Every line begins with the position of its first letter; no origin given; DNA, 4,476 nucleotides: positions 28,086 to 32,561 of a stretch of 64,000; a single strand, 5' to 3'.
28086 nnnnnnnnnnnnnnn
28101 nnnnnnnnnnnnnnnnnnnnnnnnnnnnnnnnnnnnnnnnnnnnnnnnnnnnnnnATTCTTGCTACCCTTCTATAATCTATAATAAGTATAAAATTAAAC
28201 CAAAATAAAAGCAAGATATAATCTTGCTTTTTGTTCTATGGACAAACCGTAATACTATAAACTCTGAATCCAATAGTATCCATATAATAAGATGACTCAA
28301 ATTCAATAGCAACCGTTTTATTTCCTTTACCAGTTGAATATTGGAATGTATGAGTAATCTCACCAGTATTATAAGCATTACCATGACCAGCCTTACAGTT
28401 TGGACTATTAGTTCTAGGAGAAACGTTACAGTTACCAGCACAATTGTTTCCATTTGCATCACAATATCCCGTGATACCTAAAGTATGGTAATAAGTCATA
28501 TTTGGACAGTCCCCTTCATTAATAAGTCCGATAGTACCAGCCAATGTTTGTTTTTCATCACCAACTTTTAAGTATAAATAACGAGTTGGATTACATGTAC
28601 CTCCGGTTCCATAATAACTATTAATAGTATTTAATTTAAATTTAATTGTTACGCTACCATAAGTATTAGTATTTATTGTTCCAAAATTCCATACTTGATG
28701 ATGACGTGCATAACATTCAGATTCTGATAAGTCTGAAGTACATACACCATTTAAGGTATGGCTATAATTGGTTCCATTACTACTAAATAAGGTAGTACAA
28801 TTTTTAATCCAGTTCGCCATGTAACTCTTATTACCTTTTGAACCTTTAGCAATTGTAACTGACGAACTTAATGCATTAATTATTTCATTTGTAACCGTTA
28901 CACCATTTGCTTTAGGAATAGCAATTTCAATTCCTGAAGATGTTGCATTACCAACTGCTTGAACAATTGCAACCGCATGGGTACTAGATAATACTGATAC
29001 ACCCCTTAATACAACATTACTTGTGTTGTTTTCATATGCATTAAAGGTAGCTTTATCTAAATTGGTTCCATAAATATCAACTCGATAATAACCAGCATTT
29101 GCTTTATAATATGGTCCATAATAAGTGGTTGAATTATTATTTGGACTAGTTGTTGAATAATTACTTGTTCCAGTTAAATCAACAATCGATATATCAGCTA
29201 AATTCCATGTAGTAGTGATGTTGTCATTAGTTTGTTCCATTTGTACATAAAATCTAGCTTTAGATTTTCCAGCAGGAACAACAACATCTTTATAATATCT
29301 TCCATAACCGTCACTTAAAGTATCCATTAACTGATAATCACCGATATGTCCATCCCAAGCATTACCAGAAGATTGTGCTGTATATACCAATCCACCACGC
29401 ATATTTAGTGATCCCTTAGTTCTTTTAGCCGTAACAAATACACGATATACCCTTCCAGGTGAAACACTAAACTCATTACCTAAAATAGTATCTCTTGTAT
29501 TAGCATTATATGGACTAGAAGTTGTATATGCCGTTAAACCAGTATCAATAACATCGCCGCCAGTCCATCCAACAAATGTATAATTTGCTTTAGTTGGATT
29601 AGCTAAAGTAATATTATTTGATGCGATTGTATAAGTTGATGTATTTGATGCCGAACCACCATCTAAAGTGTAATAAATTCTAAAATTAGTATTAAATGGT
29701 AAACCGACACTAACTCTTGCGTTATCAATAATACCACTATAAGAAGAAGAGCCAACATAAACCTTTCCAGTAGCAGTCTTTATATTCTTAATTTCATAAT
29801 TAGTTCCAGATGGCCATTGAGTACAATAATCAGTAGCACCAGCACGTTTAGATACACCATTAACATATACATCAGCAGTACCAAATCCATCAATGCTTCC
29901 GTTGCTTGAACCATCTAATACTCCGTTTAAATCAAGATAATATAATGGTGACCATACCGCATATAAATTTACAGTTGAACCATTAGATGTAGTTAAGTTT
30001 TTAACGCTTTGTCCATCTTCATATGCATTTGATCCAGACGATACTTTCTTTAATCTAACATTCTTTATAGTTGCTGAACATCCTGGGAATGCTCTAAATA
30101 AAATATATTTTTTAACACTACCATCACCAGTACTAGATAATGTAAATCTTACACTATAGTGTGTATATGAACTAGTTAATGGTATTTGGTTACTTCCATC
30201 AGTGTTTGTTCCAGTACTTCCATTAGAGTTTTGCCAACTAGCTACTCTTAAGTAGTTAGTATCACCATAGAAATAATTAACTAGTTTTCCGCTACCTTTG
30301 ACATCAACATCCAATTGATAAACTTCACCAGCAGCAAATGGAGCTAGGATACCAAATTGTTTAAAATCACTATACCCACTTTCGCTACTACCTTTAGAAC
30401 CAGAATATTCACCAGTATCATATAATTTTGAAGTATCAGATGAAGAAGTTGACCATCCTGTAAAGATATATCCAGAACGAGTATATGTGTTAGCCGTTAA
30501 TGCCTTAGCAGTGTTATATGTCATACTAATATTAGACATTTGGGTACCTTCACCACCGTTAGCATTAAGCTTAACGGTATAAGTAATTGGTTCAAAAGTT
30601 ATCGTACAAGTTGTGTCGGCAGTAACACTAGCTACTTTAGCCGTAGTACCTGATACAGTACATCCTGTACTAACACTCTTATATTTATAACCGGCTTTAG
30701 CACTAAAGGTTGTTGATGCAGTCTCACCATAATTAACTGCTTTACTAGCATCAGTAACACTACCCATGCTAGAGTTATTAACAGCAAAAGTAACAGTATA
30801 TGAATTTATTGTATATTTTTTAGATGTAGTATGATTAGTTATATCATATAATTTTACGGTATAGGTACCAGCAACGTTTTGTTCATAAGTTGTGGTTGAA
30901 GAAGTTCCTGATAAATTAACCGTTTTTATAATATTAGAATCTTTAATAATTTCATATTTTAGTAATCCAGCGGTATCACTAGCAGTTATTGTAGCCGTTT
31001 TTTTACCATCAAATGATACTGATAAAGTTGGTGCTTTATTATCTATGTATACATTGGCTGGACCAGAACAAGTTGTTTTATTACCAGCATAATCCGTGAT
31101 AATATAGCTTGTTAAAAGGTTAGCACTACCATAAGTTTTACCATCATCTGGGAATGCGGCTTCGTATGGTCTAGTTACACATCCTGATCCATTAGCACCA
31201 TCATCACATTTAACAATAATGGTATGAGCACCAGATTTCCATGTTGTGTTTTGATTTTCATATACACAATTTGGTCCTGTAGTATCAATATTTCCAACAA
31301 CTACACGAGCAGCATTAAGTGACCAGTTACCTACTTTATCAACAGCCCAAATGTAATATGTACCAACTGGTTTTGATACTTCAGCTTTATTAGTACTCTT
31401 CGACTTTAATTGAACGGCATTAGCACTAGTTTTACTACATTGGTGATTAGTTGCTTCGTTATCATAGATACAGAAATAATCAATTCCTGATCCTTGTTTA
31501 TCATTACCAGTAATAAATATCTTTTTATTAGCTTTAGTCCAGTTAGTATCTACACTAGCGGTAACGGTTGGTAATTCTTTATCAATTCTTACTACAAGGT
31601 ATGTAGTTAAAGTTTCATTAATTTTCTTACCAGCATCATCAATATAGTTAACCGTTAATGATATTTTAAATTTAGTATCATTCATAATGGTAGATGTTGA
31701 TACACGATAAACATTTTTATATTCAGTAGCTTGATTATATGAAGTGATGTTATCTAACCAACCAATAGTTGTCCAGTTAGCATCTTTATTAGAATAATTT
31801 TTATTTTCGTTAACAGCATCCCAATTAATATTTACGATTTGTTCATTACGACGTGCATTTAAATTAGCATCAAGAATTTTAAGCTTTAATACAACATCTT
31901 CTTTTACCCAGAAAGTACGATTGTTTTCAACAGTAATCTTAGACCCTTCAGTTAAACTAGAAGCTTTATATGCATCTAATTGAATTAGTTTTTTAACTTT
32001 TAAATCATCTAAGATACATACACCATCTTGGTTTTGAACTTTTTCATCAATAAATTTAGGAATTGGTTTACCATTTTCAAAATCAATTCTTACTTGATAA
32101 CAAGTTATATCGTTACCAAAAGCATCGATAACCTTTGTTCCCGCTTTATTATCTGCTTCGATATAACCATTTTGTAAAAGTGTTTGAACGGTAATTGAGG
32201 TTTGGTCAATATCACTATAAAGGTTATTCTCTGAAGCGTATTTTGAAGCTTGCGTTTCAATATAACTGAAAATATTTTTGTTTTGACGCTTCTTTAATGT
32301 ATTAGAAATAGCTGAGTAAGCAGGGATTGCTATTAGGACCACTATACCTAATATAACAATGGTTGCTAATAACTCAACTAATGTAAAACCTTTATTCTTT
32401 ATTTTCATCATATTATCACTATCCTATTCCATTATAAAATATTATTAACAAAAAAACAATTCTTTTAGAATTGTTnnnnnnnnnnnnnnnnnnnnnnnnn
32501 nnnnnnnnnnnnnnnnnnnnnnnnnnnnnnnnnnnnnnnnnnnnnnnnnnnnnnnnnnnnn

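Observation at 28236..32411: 1391-aa pilin-like giant adhesin candidate with Flg_new repeats and a Cys-rich C-terminal domain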

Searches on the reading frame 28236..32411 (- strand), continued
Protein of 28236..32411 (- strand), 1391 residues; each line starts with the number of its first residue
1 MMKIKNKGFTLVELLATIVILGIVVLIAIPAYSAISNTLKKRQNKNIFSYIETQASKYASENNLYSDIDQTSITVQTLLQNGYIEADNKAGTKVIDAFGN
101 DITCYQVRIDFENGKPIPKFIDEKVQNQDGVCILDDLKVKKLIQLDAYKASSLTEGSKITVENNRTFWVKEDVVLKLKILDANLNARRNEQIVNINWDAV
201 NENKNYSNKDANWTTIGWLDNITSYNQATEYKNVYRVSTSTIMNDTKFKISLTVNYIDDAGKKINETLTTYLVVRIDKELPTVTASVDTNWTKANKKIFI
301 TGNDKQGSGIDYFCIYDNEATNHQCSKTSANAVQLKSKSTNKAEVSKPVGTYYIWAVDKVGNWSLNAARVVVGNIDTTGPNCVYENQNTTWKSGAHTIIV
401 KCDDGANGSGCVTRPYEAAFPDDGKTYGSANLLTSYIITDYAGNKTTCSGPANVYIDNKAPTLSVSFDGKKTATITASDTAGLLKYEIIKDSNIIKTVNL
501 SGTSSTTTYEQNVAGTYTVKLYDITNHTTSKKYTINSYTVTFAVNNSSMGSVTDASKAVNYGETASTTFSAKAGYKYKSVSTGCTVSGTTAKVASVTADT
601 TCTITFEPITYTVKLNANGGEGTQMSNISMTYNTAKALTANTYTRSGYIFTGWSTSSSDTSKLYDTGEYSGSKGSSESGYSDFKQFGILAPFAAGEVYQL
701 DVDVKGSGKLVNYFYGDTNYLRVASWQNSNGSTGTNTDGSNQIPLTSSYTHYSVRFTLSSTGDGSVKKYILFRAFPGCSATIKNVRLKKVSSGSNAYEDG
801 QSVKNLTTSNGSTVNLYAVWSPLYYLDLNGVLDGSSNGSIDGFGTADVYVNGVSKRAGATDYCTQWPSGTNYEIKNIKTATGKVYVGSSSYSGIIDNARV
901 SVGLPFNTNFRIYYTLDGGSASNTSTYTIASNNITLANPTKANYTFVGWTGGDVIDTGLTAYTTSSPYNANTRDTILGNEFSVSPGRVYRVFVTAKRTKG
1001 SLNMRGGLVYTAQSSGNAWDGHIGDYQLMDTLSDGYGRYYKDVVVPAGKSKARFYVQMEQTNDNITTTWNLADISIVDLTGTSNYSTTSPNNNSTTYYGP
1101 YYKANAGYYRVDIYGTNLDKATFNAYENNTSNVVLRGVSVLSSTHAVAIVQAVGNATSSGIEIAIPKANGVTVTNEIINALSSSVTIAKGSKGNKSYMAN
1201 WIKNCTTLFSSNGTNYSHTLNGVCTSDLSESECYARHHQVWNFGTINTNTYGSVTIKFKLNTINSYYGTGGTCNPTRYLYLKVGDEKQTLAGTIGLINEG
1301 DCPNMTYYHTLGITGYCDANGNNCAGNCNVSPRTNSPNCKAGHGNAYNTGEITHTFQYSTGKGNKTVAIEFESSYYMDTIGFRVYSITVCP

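Call 30: search_protein_families(library=ncbifam, max_evalue=0.01, proteins=[L004:6189-6956:+, L004:6956-8260:+, L004:8281-9297:+, L004:9287-9949:+, L004:5822-6172:+, window:28236-32411:-])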
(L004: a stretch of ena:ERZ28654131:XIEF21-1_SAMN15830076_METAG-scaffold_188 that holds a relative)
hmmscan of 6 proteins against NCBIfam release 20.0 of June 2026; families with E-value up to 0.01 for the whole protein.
L004:6189-6956:+ (255 aa): 16 families
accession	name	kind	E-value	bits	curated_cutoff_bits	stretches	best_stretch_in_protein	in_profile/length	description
TIGR01969.1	minD_arch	subfamily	6.5e-13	48.4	201.75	1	8-202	3-192/251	cell division ATPase MinD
TIGR01007.1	eps_fam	subfamily_domain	8.9e-12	45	108.05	1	5-185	17-196/204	polysaccharide biosynthesis tyrosine autokinase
TIGR01968.1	minD_bact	equivalog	9.9e-12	44.7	212.9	1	6-179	2-173/261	septum site-determining protein MinD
NF041546.1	ParA_partition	equivalog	8.7e-10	38.5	180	1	10-43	4-37/203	ParA family partition ATPase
TIGR03371.1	cellulose_yhjQ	equivalog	1.1e-09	38.1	157.85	1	7-178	3-177/246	cellulose biosynthesis protein BcsQ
NF008079.0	PRK10818.1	equivalog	4.1e-09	36.2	508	1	4-171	1-166/270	septum site-determining protein MinD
NF047398.1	AAA_KGGVGR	domain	5.2e-09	36.7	90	1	8-162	5-187/190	KGGVGR-motif variant AAA ATPase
NF008568.0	PRK11519.1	equivalog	6.9e-08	31.1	1068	1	7-130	528-648/720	tyrosine-protein kinase Wzc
NF041136.1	MrpORP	equivalog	5.7e-06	25.9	450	1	2-55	2-55/365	iron-sulfur cluster carrier protein MrpORP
NF008669.0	PRK11670.1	equivalog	2.2e-05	23.6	348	1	8-55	110-157/369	iron-sulfur cluster carrier protein ApbC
TIGR03018.1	pepcterm_TyrKin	hypoth_equivalog_domain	2.3e-05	23.8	230.65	1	4-169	34-201/207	XrtA-associated tyrosine autokinase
TIGR03453.1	partition_RepA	equivalog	2.7e-05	23.2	348.45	0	9-43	108-142/387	plasmid partitioning protein RepA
TIGR03815.1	CpaE_hom_Actino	equivalog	7.6e-05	22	154.45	1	4-160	110-262/340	septum site-determining protein Ssd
TIGR01005.1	eps_transp_fam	subfamily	0.0004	18.7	411.7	1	9-191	550-733/754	exopolysaccharide transport protein family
TIGR03029.1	EpsG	equivalog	0.00058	19.1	313.8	1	6-135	104-230/274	chain length determinant protein tyrosine kinase EpsG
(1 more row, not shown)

L004:6956-8260:+ (434 aa): 53 families (the best 25 are shown)
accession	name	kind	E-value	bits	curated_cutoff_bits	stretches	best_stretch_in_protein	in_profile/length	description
TIGR03819.1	heli_sec_ATPase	hypoth_equivalog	1e-88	297.8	373.15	1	64-375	30-339/340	TadA family conjugal transfer-associated ATPase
TIGR02788.1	VirB11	equivalog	4.2e-69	232.9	249.95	2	200-374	131-306/308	P-type DNA transfer ATPase VirB11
TIGR02782.1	TrbB_P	equivalog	1.9e-60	204.7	304.55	1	89-383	14-299/303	P-type conjugative transfer ATPase TrbB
NF010475.0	PRK13900.1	equivalog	2.6e-59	201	389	2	201-374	148-322/333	type IV secretion system ATPase VirB11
NF058587.1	archaellum_moto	equivalog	7.3e-57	193.3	550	1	28-394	88-452/527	archaellum flagellar ATPase motor FlaI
NF010469.0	PRK13894.1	subfamily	2e-52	178.5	508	1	89-387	27-317/320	conjugal transfer ATPase TrbB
NF010407.0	PRK13833.1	subfamily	3.3e-47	161.5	499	1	89-386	22-309/323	conjugal transfer protein TrbB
NF053672.1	bindosome_BasE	exception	1.8e-38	132.6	1000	1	122-394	178-442/512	bindosome assembly system ATPase subunit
NF010425.0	PRK13851.1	equivalog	1.1e-35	123.2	461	2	200-366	149-317/344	type IV secretion system protein VirB11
NF041000.1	ATPase_ComGA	equivalog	2.2e-17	62.9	300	1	206-339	121-249/267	competence type IV pilus ATPase ComGA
TIGR01420.1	pilT_fam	subfamily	7.7e-15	54.9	319.1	1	95-332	11-239/343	PilT/PilU family type 4a pilus ATPase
TIGR02525.1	plasmid_TraJ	equivalog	1.7e-13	50.3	368.3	1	209-370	145-306/372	plasmid transfer ATPase TraJ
TIGR02538.1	type_IV_pilB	equivalog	3e-13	49.3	675.65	1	195-338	298-435/564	type IV-A pilus assembly ATPase PilB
TIGR02533.1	type_II_gspE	equivalog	2e-12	46.6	630.25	1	198-337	227-361/486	type II secretion system ATPase GspE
NF007755.0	PRK10436.1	equivalog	3.5e-12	45.7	617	1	195-339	201-339/465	type II secretion system protein GspE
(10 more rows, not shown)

L004:8281-9297:+ (338 aa): 0 families

L004:9287-9949:+ (220 aa): 0 families

L004:5822-6172:+ (116 aa): 0 families

window:28236-32411:- (1391 aa): 8 families
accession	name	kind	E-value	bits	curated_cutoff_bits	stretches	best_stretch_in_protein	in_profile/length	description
NF040999.1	pilin_ComGC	equivalog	1.7e-09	37.7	75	1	7-88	2-76/84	competence type IV pilus major pilin ComGC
TIGR02543.1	List_Bact_rpt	repeat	2.5e-08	34.1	20.95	1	939-964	1-27/44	TIGR02543 family repeat protein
TIGR02532.1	IV_pilin_GFxxxE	domain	2.5e-06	27.1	16.3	1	7-29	2-24/24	prepilin-type N-terminal cleavage/methylation domain-containing protein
NF041775.1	typeIV_PilA_Myxo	equivalog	2.5e-05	24.4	400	1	5-68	9-72/214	type IV pilin protein PilA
NF041013.1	T4P_ComGE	equivalog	0.00014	21.9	49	1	5-65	2-63/83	competence type IV pilus minor pilin ComGE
TIGR01710.1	typeII_sec_gspG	equivalog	0.00056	19.9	88.85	1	7-67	1-61/134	type II secretion system major pseudopilin GspG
NF007862.0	PRK10574.1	equivalog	0.00075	19.6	138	1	5-33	3-31/145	prepilin peptidase-dependent pilin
NF040982.1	ComGD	equivalog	0.0048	17.3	70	1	6-60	1-55/139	competence type IV pilus minor pilin ComGD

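Call 32: search_solved_structures(query=window:28239-32411:-, max_evalue=1)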
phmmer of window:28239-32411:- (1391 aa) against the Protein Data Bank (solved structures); distinct sequences matched with E-value up to 1: 6.
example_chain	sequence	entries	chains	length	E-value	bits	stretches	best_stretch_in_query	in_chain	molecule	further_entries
9egp_A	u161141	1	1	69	4e-05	24.6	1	2-65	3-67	Geopilin domain 1 protein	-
7tgg_A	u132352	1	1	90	0.00064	20.6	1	3-36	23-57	Geopilin domain 1 protein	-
8tj2_C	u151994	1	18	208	0.029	15.2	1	9-68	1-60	Type IV major pilin protein PilA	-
9laa_A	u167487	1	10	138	0.033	15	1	5-37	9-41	Type IV pilin protein PilA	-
2m7g_A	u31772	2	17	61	0.094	13.5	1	9-36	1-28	Geopilin domain 1 protein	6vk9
9lab_B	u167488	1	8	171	0.45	11.2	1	5-36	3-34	MSHA major pilin subunit MshA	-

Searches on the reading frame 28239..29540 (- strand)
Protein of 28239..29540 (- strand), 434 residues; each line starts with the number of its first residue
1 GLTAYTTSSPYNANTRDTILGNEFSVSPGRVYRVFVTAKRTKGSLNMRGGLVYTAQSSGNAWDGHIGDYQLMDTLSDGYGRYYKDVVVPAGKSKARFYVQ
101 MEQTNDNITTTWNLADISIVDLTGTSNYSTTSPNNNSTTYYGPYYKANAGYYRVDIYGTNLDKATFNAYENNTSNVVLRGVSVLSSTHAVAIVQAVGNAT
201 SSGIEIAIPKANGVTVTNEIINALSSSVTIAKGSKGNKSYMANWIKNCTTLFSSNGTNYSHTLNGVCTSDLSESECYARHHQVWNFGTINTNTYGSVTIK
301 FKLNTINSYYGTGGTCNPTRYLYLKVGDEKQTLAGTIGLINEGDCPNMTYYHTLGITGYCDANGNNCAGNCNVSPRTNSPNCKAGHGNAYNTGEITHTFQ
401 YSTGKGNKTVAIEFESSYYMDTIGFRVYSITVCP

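Call 39: find_homologous_proteins(query=window:28239-29540:-, max_evalue=0.001)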
Query window:28239-29540:- (434 aa): 1 proteins with E <= 0.001 among 6135 candidates.
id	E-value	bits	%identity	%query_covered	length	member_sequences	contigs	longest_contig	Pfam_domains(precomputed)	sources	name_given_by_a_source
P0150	5.9e-68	248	57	28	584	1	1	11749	PF09479.17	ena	-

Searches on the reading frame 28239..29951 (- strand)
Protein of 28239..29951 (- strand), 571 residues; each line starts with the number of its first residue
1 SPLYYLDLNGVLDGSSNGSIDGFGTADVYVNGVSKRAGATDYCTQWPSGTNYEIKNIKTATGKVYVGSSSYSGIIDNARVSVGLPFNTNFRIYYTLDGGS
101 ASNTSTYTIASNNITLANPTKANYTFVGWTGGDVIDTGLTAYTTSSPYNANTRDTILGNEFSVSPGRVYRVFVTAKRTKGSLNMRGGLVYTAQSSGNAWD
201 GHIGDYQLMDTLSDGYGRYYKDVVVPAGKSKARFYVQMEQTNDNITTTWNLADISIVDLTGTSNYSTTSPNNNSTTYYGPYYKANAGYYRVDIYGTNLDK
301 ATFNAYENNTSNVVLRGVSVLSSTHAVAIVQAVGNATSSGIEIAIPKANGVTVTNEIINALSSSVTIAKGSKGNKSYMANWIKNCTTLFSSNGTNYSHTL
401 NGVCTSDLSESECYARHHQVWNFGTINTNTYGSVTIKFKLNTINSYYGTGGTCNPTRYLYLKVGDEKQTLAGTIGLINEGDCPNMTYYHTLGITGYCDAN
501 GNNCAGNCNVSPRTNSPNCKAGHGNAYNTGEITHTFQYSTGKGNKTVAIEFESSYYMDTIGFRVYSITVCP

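Call 62: predict_structure(alignment_id=A8)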
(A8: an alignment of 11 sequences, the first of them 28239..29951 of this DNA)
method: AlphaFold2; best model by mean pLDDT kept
length: 571 residues; sequences in the alignment: 11
mean_pLDDT: 57.2   pTM: 0.31
mean pLDDT of the five models: 57.2, 56.4, 54.3, 53.6, 53.1
residues with pLDDT >= 90: 11; 70-90: 160; 50-70: 199; < 50: 201
segments of 3 or more residues with pLDDT < 50: 10-21, 88-146, 258-275, 278-285, 319-322, 337-339, 356-384, 445-455, 473-529
pLDDT, mean of each block of 10 residues (from residue 1): 63 39 75 83 80 84 69 81 57 29 31 33 33 35 49 64 64 70 80 76 71 62 75 73 61 53 33 43 49 61 59 55 55 52 58 50 27 25 61 75 56 68 81 77 48 57 84 40 35 32 29 26 37 69 82 65 79 60
secondary structure, 60 per line:
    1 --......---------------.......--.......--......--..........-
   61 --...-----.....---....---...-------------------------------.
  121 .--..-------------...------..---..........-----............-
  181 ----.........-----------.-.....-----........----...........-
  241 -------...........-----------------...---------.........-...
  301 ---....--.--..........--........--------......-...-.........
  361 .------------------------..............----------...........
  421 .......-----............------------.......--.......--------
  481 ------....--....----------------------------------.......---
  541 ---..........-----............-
elements in order: E3-8 E24-30 E33-39 E42-47 E50-59 E63-65 E71-75 E79-82 E86-88 E153-162 E168-179 E185-193 E207-211 E217-224 E229-239 E248-258 E276-278 E288-296 E304-307 E313-322 E325-332 E341-346 E352-361 E386-399 H410-417 E418-427 E433-444 E457-463 E466-472 E487-490 E493-496 E531-537 E544-553 E559-570

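Call 64: fold_search(model_id=the predicted structure, library=pdb)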
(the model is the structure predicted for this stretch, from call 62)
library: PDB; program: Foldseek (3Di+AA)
matches with E <= 10: 1204; with E <= 0.001: 1
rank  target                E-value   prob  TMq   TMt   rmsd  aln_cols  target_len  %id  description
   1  9h9a                  3.5e-04  0.63  0.13  0.07  41.2       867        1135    9  native structure of the full-length pesticidal protein Cry8Ba2, from crystals formed in vivo (form 1) (released 2025-12-03)
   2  7kwb_A                1.3e-03  0.51  0.12  0.15  28.2       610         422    7  Surface glycan-binding protein B from Bacteroides thetaiotaomicron (released 2021-02-17)
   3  8w7n                  3.9e-03  0.57  0.13  0.08  27.7       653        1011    8  Crystal structure of the in-cell Cry1Aa purified from Bacillus thuringiensis (released 2024-03-06)
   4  4xup_F                5.5e-03  0.66  0.13  0.20  25.3       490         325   10  Structure of the N-terminal CBM22-1-CBM22-2 tandem domain from Paenibacillus barcinonensis Xyn10C (released 2015-06-03)
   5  9vqm_B                9.8e-03  0.25  0.13  0.10  27.7       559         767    7  Cryo-EM structure of Elapor1WT in tetrameric form (released 2025-07-23)
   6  6g44_C                9.8e-03  0.20  0.12  0.13  30.0       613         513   10  Crystal structure of mavirus major capsid protein lacking the C-terminal domain (released 2018-07-04)
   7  6g45_A                1.5e-02  0.16  0.12  0.13  28.5       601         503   11  Crystal structure of mavirus major capsid protein (released 2018-07-04)
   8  4xup_D                1.8e-02  0.54  0.14  0.22  21.8       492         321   10  Structure of the N-terminal CBM22-1-CBM22-2 tandem domain from Paenibacillus barcinonensis Xyn10C (released 2015-06-03)
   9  9eva_A                1.9e-02  0.25  0.10  0.10  20.9       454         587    7  3DFlex refinement of the CryoEM structure of DeCLIC nanodisc with 10mM calcium (released 2025-04-09)
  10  8zdp_v                2.0e-02  0.23  0.13  0.10  71.8       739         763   10  Cryo-EM structure of Mycobacteriophage Douge Central fiber (gp20) (released 2025-06-25)
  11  8zdq_v                2.0e-02  0.23  0.13  0.09  71.8       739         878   10  Cryo-EM structure of Mycobacteriophage Douge complete baseplate (gp13, gp17, gp23, gp16, gp18 and gp20) (released 2025-06-25)
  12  5iku                  2.1e-02  0.66  0.12  0.23  12.5       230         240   13  Crystal structure of the Hathewaya histolytica ColG tandem collagen-binding domain s3as3b in the presence of calcium at  (released 2017-03-15)
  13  9h99                  2.2e-02  0.30  0.13  0.08  26.6       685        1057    7  Native structure of the full-length pesticidal protein Cry1Ca18 at pH7, from crystals formed in vivo (released 2025-11-12)
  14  4xup_A                2.3e-02  0.30  0.13  0.19  20.4       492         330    9  Structure of the N-terminal CBM22-1-CBM22-2 tandem domain from Paenibacillus barcinonensis Xyn10C (released 2015-06-03)
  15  2y64_A                2.8e-02  1.00  0.14  0.43   4.6       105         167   15  Xylopentaose binding mutated (X-2 L110F) CBM4-2 Carbohydrate Binding Module from a Thermostable Rhodothermus marinus X (released 2012-03-07)
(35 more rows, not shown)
